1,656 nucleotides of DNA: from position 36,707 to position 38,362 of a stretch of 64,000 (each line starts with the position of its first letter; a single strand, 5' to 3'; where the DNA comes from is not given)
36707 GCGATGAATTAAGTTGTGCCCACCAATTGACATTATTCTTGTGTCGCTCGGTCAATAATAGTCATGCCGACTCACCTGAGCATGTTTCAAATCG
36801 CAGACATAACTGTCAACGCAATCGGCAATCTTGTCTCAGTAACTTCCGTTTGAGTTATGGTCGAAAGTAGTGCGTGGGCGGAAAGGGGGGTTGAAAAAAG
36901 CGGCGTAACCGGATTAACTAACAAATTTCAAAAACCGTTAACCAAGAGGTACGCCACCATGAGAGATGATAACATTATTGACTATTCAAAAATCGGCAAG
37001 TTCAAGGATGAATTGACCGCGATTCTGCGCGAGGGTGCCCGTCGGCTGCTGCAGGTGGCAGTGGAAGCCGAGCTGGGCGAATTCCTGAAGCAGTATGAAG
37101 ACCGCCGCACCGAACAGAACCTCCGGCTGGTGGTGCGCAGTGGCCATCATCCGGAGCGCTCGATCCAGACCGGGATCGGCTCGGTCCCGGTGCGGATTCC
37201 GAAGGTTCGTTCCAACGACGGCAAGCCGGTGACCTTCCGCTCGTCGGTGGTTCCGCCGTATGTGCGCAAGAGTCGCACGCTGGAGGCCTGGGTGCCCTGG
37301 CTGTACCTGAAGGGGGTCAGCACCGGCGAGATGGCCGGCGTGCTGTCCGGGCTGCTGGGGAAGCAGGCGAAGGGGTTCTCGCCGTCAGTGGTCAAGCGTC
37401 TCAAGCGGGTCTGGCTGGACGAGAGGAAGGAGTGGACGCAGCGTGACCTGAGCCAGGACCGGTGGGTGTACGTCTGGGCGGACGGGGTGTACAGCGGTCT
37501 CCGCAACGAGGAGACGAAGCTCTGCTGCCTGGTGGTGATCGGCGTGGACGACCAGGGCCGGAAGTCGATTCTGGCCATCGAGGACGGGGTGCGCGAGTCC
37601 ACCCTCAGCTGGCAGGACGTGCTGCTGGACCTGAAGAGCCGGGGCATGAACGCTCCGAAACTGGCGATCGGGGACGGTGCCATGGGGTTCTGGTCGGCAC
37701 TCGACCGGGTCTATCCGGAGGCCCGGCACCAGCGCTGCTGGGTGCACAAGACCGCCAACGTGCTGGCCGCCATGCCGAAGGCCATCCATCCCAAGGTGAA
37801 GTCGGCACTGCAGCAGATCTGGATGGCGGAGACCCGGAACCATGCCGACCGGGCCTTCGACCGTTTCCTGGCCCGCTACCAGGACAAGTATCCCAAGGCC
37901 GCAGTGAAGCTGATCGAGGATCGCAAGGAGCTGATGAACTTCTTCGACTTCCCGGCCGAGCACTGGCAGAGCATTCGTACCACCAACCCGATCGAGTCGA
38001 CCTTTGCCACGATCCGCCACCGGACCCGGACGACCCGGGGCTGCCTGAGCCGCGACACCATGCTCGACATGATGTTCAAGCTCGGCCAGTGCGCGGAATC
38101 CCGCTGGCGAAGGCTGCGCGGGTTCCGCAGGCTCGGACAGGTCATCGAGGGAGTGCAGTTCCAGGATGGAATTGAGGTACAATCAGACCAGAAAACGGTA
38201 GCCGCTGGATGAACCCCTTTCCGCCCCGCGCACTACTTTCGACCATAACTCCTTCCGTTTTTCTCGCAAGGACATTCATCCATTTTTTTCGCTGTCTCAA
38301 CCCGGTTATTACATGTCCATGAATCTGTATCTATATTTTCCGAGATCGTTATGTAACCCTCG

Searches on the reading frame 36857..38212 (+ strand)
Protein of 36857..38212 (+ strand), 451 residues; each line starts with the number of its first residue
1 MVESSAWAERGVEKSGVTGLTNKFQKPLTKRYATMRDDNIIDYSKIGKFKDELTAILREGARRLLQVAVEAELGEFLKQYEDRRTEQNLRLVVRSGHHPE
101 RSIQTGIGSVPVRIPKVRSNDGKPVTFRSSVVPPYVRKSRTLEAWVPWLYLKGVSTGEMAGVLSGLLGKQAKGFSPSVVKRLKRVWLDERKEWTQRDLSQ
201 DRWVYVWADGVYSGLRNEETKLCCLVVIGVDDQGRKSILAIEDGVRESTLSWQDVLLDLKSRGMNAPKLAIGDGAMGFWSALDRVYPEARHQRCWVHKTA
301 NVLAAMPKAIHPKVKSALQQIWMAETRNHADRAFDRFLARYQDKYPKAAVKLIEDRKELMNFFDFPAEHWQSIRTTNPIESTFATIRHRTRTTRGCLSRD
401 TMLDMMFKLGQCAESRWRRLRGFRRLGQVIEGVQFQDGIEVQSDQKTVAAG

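Call 35: search_protein_families(library=pfam, proteins=[window:36857-38212:+], max_evalue=0.01)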
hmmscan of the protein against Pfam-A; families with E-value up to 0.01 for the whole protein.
window:36857-38212:+ (451 aa): 2 families
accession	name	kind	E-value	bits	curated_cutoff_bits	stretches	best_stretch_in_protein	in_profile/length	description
PF00872.24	Transposase_mut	-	4.1e-68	230.4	21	1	55-394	24-353/379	Transposase, Mutator family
PF10551.15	MULE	-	5.9e-06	27.1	27.6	1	219-299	12-97/99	MULE transposase domain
